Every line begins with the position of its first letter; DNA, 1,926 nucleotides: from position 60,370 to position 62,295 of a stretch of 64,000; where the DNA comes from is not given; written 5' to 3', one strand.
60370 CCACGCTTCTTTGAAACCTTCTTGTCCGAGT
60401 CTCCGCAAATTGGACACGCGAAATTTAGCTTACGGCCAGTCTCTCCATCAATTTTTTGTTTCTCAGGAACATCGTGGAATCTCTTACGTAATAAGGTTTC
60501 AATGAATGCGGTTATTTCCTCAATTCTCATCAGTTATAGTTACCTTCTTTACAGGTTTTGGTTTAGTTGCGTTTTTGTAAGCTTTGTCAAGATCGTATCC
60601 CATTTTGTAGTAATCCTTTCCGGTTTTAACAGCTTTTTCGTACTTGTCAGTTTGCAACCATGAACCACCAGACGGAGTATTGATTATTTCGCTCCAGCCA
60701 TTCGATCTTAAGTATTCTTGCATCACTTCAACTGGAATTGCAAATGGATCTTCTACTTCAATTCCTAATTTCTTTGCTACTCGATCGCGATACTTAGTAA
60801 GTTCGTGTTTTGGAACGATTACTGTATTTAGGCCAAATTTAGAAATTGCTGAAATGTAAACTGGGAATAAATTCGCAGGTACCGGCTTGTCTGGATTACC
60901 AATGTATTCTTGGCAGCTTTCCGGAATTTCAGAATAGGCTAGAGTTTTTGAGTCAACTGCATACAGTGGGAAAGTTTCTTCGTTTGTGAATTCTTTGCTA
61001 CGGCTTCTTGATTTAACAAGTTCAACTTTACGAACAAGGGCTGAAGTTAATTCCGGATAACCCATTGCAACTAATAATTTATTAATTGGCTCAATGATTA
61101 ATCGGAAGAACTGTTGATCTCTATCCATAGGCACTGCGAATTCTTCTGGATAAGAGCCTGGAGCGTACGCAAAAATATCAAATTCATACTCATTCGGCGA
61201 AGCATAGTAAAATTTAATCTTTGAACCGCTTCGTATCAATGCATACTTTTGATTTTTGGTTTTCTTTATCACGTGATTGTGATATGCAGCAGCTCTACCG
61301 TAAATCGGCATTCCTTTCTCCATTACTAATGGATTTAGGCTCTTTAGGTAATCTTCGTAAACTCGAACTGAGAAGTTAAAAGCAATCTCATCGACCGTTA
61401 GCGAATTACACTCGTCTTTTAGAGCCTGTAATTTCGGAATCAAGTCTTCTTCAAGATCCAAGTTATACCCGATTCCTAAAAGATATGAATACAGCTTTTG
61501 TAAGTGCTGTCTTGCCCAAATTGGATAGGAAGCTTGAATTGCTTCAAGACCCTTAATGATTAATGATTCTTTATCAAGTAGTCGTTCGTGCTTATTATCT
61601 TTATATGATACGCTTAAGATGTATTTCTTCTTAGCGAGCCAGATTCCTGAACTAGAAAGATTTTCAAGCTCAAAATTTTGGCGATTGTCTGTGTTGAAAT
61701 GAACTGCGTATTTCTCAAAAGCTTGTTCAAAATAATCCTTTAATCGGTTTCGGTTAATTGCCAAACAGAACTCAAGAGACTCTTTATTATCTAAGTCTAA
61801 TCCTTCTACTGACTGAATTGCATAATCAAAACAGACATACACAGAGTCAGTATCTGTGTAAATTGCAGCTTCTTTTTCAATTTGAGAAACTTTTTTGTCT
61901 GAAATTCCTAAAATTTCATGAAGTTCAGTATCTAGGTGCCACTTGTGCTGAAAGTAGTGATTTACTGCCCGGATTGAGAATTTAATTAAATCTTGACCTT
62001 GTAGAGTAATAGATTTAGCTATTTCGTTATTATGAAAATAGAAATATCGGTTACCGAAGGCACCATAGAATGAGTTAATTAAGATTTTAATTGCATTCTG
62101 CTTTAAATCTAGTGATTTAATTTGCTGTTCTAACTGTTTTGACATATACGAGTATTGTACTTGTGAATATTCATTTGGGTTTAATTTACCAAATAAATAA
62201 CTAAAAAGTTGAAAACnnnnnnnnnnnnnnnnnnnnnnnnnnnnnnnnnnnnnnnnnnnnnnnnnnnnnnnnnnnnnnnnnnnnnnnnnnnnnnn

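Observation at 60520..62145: Family-B DNA polymerase present only as a free-standing C-terminal fragment (split polymerase)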

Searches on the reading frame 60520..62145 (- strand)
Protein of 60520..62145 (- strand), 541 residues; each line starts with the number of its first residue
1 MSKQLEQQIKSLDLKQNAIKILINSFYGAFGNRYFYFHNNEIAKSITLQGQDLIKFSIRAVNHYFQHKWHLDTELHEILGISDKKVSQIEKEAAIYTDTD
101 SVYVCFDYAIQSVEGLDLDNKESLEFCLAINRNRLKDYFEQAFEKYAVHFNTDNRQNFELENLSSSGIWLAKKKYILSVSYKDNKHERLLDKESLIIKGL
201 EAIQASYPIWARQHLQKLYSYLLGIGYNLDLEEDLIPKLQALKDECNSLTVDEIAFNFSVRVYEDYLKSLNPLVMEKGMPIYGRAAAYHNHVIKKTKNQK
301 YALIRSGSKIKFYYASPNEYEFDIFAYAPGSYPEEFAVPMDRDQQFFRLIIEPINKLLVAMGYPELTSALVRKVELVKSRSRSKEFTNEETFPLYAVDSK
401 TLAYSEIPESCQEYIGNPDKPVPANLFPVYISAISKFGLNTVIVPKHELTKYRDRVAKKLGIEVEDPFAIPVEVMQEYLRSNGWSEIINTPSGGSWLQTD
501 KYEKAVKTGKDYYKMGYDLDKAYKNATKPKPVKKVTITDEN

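Call 4: search_protein_families(library=pfam, proteins=[window:60520-62145:-], max_evalue=0.01)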
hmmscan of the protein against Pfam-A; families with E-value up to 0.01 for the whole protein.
window:60520-62145:- (541 aa): 1 family
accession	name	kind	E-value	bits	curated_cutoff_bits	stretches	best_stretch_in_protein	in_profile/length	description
PF00136.26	DNA_pol_B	-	1.2e-16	61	23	1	7-358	145-450/453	DNA polymerase family B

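Call 6: search_dna_similar(query=window:60520-62145:-, collection=phages, mode=protein, max_rows=30)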
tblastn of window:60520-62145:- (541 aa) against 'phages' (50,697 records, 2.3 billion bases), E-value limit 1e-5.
Records with a match: 2466; places in all: 2481; records where one place covers at least 80% of the query: 0.
Best place of each record, by identity: <60% 2466.
By first word of the organism name: Escherichia 659; Synechococcus 377; Klebsiella 322; Salmonella 199; Vibrio 134; Shigella 89; Aeromonas 79; Acinetobacter 69; Cyanophage 61; Enterobacter 59; and 54 more.
By host as written in the record: - 458; Escherichia coli 274; Klebsiella pneumoniae 109; Synechococcus 107; Synechococcus sp. 38; Escherichia coli O157:H7 38; Salmonella enterica 30; Synechococcus sp. WH7803 28; and 539 more.
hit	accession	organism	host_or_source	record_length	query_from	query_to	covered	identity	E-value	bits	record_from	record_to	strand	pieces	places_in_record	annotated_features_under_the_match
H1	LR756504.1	uncultured phage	metagenomic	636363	5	376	69%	35.8%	2e-56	210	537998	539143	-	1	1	record has no annotation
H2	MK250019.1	Prevotella phage Lak-A2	Prevotella sp.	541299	13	376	67%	34.7%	2e-25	193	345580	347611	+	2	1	record has no annotation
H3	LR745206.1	uncultured phage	metagenomic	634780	6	370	67%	35.1%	5e-29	213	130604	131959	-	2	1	record has no annotation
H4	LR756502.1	uncultured phage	metagenomic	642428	2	370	66%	35.2%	2e-32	222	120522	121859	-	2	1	record has no annotation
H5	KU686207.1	Synechococcus phage S-CAM22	Synechococcus sp.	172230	5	363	66%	33.3%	2e-37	153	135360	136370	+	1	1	DNA polymerase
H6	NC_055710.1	Synechococcus phage S-CAM22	Synechococcus sp.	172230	5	363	66%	33.3%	2e-37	153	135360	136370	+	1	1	DNA polymerase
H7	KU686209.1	Synechococcus phage S-CAM22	Synechococcus sp.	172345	5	363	66%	33.3%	2e-37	153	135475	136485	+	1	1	DNA polymerase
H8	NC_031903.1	Synechococcus phage S-CAM22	Synechococcus sp.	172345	5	363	66%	33.3%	2e-37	153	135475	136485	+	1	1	DNA polymerase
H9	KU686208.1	Synechococcus phage S-CAM22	Synechococcus sp.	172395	5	363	66%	33.3%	2e-37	153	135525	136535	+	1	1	DNA polymerase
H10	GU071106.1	Synechococcus phage Syn19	Synechococcus sp. WH8109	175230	5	370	68%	32.2%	3e-36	150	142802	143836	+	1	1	gp43: DNA polymerase | hypothetical protein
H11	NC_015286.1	Synechococcus phage Syn19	Synechococcus sp. WH8109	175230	5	370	68%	32.2%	3e-36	150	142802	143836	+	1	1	gp43: DNA polymerase | hypothetical protein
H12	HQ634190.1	Cyanophage Syn2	Synechococcus sp. WH8012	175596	5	370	68%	32.2%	3e-36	150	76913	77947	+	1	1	DNA polymerase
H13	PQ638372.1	Synechococcus phage WH25-B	Synechococcus sp. WH 7803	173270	5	363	66%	32.8%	2e-37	154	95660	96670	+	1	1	DNA polymerase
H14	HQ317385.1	Synechococcus phage S-RIM8 A.HR5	Synechococcus sp. WH7803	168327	5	363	66%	32.8%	2e-36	151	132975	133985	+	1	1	DNA polymerase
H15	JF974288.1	Synechococcus phage S-RIM8 A.HR1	Synechococcus sp. WH7803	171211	5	363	66%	32.8%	2e-36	151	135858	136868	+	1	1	DNA polymerase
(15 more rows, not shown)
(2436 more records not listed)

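Call 8: find_homologous_proteins(query=window:60520-62145:-)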
Query window:60520-62145:- (541 aa): 562 proteins with E <= 0.001 among 8000 candidates; the best 120 are listed.
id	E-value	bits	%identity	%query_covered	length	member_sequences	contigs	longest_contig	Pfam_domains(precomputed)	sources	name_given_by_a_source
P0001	0.0e+0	1203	98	100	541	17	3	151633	PF00136.27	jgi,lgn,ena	jgi:hypothetical protein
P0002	0.0e+0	1063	86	100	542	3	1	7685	PF00136.27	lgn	-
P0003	0.0e+0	1049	84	99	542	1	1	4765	PF00136.27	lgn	-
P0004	0.0e+0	1047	84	100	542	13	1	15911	PF00136.27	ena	-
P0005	0.0e+0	1043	84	100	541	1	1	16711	PF00136.27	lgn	-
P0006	0.0e+0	1042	84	100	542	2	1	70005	PF00136.27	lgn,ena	-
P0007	0.0e+0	1041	85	99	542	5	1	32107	PF00136.27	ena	-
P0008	0.0e+0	1036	83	100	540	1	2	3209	PF00136.27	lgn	-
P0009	0.0e+0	1034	83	100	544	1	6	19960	PF00136.27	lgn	-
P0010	0.0e+0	1034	84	99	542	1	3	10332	PF00136.27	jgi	jgi:hypothetical protein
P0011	0.0e+0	1034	84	100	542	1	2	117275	PF00136.27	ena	-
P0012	0.0e+0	1033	84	99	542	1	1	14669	PF00136.27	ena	-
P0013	0.0e+0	1032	84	99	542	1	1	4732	PF00136.27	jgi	jgi:hypothetical protein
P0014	0.0e+0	1030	83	100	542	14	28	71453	PF00136.27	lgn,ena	-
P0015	0.0e+0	1029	83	100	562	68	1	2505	PF00136.27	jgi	jgi:hypothetical protein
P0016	0.0e+0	1027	83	99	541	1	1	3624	PF00136.27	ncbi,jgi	jgi:hypothetical protein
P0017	0.0e+0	1024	82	100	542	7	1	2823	PF00136.27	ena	-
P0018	0.0e+0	1022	82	100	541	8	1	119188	PF00136.27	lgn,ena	-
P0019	0.0e+0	1018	82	100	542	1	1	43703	PF00136.27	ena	-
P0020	0.0e+0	1017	82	100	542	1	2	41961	PF00136.27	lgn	-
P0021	0.0e+0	1016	83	99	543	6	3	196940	PF00136.27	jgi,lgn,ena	jgi:hypothetical protein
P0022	2.6e-297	1005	81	100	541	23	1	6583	PF00136.27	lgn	-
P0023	1.3e-296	1002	80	100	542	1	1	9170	PF00136.27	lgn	-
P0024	4.0e-296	1001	82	100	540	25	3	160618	PF00136.27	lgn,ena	-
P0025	1.1e-295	999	82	98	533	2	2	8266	PF00136.27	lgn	-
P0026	9.9e-294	993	81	98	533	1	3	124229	PF00136.27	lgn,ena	-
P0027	7.3e-286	967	79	98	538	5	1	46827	PF00136.27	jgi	jgi:hypothetical protein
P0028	1.4e-283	959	71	89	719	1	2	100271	PF00136.27,PF14890.12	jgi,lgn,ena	jgi:hypothetical protein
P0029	3.6e-280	948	80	97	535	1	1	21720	PF00136.27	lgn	-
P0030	1.2e-277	940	76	99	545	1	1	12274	PF00136.27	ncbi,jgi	jgi:hypothetical protein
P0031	2.7e-277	939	76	99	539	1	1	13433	PF00136.27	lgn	-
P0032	5.6e-277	938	76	99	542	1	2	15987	PF00136.27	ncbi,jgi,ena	jgi:hypothetical protein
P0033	2.9e-275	932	76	98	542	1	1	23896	PF00136.27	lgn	-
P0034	2.6e-273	925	75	99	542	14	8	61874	PF00136.27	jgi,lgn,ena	-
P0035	1.5e-269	913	75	98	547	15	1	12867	PF00136.27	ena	-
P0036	1.9e-269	913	75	98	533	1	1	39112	PF00136.27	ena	-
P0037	4.5e-268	908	73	99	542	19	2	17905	PF00136.27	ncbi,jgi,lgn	jgi:hypothetical protein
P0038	1.3e-266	903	73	98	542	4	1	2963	PF00136.27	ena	-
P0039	6.9e-266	901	73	100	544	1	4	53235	PF00136.27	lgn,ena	-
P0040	7.0e-260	881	83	87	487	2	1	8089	PF00136.27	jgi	jgi:DNA polymerase family B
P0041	1.0e-259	881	74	97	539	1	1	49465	PF00136.27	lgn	-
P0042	5.0e-257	872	82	86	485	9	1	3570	PF00136.27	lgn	-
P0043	2.9e-256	869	81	86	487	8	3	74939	PF00136.27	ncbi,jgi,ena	jgi:hypothetical protein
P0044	6.5e-255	865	81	86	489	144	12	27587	PF00136.27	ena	-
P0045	1.4e-254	864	80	86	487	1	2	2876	PF00136.27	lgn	-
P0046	2.7e-254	863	81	86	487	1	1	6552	PF00136.27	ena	-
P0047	1.4e-253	860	73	94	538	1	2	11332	PF00136.27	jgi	jgi:hypothetical protein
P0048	3.5e-253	859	80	86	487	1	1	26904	PF00136.27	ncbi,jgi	jgi:hypothetical protein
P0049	1.3e-251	854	71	98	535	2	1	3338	PF00136.27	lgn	-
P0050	4.9e-251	852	80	87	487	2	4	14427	PF00136.27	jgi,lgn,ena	-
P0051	1.2e-250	851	72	94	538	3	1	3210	PF00136.27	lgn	-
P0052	4.4e-250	849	71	94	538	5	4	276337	PF00136.27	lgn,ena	-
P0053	5.7e-250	848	72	94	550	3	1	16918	PF00136.27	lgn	-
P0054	4.7e-249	845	79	86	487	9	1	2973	PF00136.27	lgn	-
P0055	6.6e-248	842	70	99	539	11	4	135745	PF00136.27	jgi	jgi:hypothetical protein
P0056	6.7e-247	838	79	86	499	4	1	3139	PF00136.27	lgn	-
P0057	7.7e-247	838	70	96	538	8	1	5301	PF00136.27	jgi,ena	-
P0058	4.9e-243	826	70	94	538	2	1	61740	PF00136.27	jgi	-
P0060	3.4e-236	803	69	94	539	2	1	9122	PF00136.27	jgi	jgi:hypothetical protein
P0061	3.9e-236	803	69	97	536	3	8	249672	PF00136.27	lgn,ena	-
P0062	7.2e-222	756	66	94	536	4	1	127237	PF00136.27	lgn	-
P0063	3.0e-220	750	66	94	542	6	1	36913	PF00136.27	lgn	-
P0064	1.5e-214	732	65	94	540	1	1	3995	PF00136.27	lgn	-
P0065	2.1e-214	731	66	89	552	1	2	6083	PF00136.27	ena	-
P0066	9.9e-214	729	65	94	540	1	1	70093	PF00136.27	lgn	-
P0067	7.5e-213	726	64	94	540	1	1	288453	PF00136.27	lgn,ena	-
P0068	8.1e-213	726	65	94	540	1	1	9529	PF00136.27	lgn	-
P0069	8.1e-213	726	65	94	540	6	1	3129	PF00136.27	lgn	-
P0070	1.4e-212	725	63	94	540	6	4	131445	PF00136.27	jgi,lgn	-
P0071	2.7e-212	724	64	94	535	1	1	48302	PF00136.27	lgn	-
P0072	1.9e-209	715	84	70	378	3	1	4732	PF00136.27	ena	-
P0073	2.5e-207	708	62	94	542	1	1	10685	PF00136.27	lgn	-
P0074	1.3e-203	696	60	96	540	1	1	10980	PF00136.27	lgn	-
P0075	1.8e-203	695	61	98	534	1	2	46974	PF00136.27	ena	-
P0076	2.0e-203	695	60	96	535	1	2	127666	PF00136.27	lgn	-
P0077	1.5e-192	659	64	83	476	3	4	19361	PF00136.27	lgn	-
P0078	1.6e-192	659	63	83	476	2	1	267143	PF00136.27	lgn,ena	-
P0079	2.6e-191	655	63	83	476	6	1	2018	PF00136.27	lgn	-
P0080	2.9e-191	655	62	83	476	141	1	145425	PF00136.27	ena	-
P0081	3.3e-191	655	58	96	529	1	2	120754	PF00136.27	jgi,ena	-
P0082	1.7e-189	649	62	83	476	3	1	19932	PF00136.27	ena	-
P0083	7.3e-185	634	61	83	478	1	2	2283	PF00136.27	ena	-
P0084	5.1e-166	571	57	82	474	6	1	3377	PF00136.27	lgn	-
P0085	4.0e-165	569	57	84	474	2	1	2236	PF00136.27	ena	-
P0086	5.4e-165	568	58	82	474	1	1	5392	PF00136.27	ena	-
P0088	2.2e-164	566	57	85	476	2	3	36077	PF00136.27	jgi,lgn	-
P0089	5.1e-164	565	57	87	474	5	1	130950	PF00136.27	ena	-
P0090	7.7e-164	564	57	84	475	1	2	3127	PF00136.27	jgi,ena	jgi:DNA polymerase elongation subunit (family B)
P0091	3.3e-163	562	57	83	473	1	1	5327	PF00136.27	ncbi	-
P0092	1.5e-162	560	56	85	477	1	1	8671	PF00136.27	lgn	-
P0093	1.6e-162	560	58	84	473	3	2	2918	PF00136.27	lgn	-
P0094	2.6e-162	559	57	84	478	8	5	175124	PF00136.27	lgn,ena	-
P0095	8.2e-162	558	56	84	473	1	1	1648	PF00136.27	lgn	-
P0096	8.8e-162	557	56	84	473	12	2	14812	PF00136.27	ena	-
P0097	1.0e-161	557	57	82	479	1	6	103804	PF00136.27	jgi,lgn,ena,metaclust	metaclust:\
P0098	1.4e-161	557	55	84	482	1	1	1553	PF00136.27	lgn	-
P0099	2.3e-161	556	57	83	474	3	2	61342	PF00136.27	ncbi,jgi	jgi:DNA polymerase elongation subunit (family B)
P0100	5.8e-161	555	56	83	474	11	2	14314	PF00136.27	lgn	-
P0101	5.9e-161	555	56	85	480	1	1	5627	PF00136.27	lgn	-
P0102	2.8e-160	553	56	84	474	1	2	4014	PF00136.27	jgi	-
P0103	3.0e-160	552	55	82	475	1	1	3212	PF00136.27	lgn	-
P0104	4.1e-160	552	57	84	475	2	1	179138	PF00136.27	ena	-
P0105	6.4e-160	551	55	82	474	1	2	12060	PF00136.27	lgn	-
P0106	1.4e-159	550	56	83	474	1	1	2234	PF00136.27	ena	-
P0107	7.5e-159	548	57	84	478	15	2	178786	PF00136.27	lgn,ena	-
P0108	1.9e-158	546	55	85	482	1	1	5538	PF00136.27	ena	-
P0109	2.7e-158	546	56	84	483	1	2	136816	PF00136.27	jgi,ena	jgi:DNA polymerase elongation subunit (family B)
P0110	3.4e-158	546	54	85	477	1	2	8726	PF00136.27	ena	-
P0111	4.1e-158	545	56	84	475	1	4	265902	PF00136.27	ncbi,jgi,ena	jgi:hypothetical protein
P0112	4.9e-158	545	55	85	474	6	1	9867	PF00136.27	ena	-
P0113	8.9e-158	544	54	85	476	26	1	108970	PF00136.27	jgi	-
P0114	9.9e-158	544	54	84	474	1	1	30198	PF00136.27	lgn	-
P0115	1.9e-157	543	54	85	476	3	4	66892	PF00136.27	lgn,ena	-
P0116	3.8e-157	542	56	84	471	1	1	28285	PF00136.27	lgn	-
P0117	4.5e-157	542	55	84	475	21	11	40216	PF00136.27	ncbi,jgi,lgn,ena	jgi:hypothetical protein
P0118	7.6e-157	541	55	84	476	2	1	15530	PF00136.27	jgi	-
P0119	9.7e-157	541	56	83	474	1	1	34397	PF00136.27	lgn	-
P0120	1.5e-156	540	56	82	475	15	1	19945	PF00136.27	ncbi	-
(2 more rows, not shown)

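Call 9: get_annotated_region(hit=H5, flank=3000)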
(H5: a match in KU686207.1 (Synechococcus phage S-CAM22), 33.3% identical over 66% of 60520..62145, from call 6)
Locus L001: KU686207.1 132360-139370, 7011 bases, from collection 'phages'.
description: Synechococcus phage S-CAM22 isolate 0210CC35, complete genome.
organism: Synechococcus phage S-CAM22 (NCBI taxid 1883365)
taxonomy: Viruses; Duplodnaviria; Heunggongvirae; Uroviricota; Caudoviricetes; Kyanoviridae; Alisovirus; Alisovirus socal22
host: Synechococcus sp.; source: -; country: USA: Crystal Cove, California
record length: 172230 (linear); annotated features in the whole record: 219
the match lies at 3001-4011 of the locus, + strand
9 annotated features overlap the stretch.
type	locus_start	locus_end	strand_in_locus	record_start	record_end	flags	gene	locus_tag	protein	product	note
CDS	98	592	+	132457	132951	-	-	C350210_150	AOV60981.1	heat shock protein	-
CDS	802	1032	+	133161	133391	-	-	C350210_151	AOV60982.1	hypothetical protein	overlaps another CDS with the same product name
CDS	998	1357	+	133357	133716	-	-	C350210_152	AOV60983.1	hypothetical protein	overlaps another CDS with the same product name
CDS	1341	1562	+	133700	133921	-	-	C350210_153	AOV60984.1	hypothetical protein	overlaps another CDS with the same product name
CDS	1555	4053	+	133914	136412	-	-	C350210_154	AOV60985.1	DNA polymerase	-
CDS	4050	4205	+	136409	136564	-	-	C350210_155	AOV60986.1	hypothetical protein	-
CDS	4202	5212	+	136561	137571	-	-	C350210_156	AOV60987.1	recombination protein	-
CDS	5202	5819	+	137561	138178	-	-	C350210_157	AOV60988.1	2OG-Fe(II) oxygenase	-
CDS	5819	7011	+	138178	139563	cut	-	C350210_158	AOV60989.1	DNA primase/helicase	-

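Call 13: search_solved_structures(query=window:60520-62145:-, max_evalue=0.001, show_alignments=1)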
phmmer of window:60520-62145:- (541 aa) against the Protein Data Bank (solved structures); distinct sequences matched with E-value up to 0.001: 57.
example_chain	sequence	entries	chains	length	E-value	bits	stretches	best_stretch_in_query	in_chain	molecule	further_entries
9ea3_A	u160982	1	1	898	2.8e-12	49.3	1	15-219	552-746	DNA-directed DNA polymerase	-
9e5y_A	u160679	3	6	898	2.8e-12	49.3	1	15-219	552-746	DNA-directed DNA polymerase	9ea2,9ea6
4j2a_A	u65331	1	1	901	1e-08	37.5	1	19-223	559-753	DNA polymerase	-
2dtu_A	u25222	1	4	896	1e-08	37.5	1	19-223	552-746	DNA polymerase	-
4j2d_A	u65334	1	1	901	1e-08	37.5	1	19-223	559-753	DNA polymerase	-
4j2b_A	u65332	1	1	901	1e-08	37.5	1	19-223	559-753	DNA polymerase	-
3sq1_A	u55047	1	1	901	1e-08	37.5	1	19-223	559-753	DNA polymerase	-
4j2e_A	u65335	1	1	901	1e-08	37.5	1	19-223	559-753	DNA polymerase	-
3sq2_A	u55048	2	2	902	1e-08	37.5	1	19-223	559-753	DNA polymerase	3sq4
1ig9_A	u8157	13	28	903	1e-08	37.5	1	19-223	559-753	DNA POLYMERASE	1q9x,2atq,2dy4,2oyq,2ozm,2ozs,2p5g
3cq8_A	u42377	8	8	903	1e-08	37.5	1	19-223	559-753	DNA polymerase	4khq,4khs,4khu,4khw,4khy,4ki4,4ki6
1q9y_A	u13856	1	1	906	1e-08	37.5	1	19-223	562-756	DNA POLYMERASE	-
3l8b_A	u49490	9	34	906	1e-08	37.5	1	19-223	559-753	DNA polymerase | DNA-directed DNA polymerase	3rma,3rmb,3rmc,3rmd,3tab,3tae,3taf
7f4y_A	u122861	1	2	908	1e-08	37.5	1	19-223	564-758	DNA polymerase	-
1clq_A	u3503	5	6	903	1.1e-08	37.5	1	19-223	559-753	PROTEIN (DNA POLYMERASE) | DNA POLYMERASE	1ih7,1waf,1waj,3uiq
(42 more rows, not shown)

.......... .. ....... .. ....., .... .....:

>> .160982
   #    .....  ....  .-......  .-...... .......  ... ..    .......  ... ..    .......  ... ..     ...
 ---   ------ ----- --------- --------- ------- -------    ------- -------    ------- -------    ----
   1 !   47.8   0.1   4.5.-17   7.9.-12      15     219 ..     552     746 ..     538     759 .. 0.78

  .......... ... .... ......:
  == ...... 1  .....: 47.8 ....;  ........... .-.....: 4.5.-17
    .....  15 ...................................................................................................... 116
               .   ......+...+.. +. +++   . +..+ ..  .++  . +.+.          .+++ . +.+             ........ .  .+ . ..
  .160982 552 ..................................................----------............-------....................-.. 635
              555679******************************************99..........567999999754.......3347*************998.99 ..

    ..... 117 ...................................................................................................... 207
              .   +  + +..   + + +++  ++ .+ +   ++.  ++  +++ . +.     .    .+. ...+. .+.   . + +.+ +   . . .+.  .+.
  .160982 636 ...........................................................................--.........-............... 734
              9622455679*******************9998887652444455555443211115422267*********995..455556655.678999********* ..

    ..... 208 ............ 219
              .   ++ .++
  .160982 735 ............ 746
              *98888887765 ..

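Call 14: get_annotated_region(hit=H1, flank=6000)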
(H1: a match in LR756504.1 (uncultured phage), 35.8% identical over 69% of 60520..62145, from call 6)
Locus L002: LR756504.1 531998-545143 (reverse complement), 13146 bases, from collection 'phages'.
description: uncultured phage genome assembly, chromosome: 1.
organism: uncultured phage (NCBI taxid 278008)
taxonomy: Viruses; environmental samples
host: -; source: metagenomic; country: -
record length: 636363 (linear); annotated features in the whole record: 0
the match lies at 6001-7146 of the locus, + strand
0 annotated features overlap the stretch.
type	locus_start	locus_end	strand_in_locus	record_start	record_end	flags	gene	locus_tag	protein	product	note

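Call 15: find_encoding_contigs(protein=P0001, flank=10000, max_places=3)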
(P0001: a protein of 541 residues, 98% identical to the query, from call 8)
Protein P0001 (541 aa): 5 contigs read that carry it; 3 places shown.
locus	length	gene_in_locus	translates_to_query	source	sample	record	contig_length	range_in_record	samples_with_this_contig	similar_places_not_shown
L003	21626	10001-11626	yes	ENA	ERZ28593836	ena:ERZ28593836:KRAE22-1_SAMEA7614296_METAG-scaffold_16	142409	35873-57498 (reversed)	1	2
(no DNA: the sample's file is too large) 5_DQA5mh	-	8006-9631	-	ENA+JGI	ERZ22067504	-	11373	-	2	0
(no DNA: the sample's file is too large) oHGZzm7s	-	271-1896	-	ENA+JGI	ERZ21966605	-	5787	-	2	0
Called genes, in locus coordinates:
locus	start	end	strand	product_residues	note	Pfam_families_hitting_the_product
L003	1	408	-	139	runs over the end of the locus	PF19174:DUF5856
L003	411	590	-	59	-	-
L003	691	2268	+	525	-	-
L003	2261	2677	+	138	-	-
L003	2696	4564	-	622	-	-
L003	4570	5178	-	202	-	-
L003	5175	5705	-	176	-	-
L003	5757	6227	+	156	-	-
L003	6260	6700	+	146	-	-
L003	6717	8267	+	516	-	PF00270:DEAD, PF04851:ResIII, PF00176:SNF2-rel_dom, PF00271:Helicase_C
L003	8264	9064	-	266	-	-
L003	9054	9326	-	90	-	-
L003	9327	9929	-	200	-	-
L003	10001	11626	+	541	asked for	PF00136:DNA_pol_B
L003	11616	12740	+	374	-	-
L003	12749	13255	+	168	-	PF08722:Tn7_TnsA-like_N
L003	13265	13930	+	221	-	-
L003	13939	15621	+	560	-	-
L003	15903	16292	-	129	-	-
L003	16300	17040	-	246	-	PF26809:Phage_T4_gp13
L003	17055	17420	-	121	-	-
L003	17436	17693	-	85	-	-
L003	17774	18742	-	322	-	-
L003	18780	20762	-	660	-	PF13191:AAA_16 (weak), PF00004:AAA, PF17871:AAA_lid_9, PF00158:Sigma54_activat, PF00004:AAA, PF07724:AAA_2, PF07728:AAA_5, PF10431:ClpB_D2-small, +12 more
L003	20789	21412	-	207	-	-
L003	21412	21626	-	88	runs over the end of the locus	-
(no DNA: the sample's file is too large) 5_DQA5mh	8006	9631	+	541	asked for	PF00136:DNA_pol_B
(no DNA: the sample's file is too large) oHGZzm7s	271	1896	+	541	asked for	PF00136:DNA_pol_B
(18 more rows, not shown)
